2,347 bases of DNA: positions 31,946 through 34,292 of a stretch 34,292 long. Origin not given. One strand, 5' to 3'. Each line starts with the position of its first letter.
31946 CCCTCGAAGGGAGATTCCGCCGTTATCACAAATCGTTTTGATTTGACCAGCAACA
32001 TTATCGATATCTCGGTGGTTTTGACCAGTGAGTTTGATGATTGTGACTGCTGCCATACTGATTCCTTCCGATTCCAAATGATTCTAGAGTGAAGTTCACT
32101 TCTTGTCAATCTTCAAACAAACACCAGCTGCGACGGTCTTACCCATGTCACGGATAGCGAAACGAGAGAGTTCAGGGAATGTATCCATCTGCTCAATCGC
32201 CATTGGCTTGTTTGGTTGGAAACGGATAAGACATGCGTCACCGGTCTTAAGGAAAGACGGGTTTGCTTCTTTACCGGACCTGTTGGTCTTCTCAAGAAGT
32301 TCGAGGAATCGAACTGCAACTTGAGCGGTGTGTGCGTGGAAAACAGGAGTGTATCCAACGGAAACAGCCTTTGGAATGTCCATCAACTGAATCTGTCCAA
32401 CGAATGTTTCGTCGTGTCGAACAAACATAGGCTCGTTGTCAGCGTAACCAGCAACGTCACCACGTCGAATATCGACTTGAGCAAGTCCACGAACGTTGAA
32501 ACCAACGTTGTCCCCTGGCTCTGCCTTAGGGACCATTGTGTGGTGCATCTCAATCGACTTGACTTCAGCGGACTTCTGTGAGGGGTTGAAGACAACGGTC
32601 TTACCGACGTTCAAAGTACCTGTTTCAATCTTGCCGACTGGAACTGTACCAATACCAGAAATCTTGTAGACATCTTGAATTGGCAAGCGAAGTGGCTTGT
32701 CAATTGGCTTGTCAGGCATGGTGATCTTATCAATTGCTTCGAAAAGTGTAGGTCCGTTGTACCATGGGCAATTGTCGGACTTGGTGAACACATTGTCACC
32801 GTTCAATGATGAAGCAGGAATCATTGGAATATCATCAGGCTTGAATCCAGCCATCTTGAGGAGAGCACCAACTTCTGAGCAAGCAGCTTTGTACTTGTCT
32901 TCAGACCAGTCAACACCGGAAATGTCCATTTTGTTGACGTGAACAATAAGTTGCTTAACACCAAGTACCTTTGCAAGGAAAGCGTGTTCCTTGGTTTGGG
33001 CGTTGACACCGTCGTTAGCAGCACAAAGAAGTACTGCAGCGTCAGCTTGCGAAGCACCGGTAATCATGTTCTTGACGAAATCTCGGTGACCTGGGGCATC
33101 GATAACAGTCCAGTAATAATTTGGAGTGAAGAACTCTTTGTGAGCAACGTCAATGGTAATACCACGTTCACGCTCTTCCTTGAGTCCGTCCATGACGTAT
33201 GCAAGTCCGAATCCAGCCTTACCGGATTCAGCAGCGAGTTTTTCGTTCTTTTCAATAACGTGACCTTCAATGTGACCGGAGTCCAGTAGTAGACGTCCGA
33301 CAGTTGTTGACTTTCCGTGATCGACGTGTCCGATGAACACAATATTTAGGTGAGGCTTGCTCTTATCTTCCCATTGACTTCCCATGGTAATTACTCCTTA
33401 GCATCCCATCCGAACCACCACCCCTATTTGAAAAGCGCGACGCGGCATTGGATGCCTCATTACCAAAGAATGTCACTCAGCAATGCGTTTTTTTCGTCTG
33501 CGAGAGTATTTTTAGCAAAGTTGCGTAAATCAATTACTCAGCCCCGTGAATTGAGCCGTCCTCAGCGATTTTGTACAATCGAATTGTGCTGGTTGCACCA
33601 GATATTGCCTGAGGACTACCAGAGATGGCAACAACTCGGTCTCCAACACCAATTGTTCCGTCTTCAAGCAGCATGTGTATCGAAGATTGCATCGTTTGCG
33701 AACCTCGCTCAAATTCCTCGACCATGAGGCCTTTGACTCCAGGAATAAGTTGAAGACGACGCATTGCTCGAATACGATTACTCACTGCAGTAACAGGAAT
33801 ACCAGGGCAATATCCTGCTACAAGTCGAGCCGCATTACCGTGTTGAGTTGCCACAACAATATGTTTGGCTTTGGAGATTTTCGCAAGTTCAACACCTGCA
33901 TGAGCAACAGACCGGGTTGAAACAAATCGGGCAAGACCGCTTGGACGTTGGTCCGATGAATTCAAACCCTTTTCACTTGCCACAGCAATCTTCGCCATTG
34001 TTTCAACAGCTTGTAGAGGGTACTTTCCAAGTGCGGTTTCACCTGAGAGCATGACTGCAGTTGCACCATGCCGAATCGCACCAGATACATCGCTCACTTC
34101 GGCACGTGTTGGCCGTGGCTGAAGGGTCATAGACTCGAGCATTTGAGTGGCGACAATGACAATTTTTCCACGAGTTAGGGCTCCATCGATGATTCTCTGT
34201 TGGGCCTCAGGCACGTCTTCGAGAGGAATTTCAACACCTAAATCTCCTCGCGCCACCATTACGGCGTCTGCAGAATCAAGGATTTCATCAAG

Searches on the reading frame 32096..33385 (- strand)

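Call 54: search_protein_families(library=pfam, proteins=[window:32096-33385:-], max_evalue=0.01)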
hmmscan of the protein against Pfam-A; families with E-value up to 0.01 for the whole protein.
window:32096-33385:- (429 aa): 5 families
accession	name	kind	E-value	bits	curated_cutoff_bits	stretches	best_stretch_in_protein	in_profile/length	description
PF00009.33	GTP_EFTU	-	6.4e-55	186.1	26.5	1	10-221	1-185/188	Elongation factor Tu GTP binding domain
PF22594.2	GTP-eEF1A_C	-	9.2e-27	93.8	27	1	328-423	2-100/101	GTP-eEF1A C-terminal domain-like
PF03143.23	GTP_EFTU_D3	-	1.5e-23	83.5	27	1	324-426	4-105/106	Elongation factor Tu C-terminal domain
PF03144.31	GTP_EFTU_D2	-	2.7e-16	60.2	30.3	1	246-311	1-71/73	Elongation factor Tu domain 2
PF01926.29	MMR_HSR1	-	0.0011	19.5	21.9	0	72-152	28-113/113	50S ribosome-binding GTPase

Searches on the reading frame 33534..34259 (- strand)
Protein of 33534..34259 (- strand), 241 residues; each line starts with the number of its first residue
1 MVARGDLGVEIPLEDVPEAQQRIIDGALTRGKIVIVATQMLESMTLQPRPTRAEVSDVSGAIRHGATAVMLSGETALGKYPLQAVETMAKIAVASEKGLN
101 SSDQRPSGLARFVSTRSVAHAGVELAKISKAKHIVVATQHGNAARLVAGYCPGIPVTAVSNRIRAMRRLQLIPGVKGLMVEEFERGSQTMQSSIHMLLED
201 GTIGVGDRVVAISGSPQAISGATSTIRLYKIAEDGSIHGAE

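Call 54: search_protein_families(library=pfam, proteins=[window:33534-34259:-], max_evalue=0.01)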
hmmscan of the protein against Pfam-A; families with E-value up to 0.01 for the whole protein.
window:33534-34259:- (241 aa): 2 families
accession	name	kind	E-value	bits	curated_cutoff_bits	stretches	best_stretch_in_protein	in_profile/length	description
PF00224.27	PK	-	3e-35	122.3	30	1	1-85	244-328/328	Pyruvate kinase, barrel domain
PF02887.21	PK_C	-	5.3e-24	84.9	28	1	117-227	2-112/114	Pyruvate kinase, alpha/beta domain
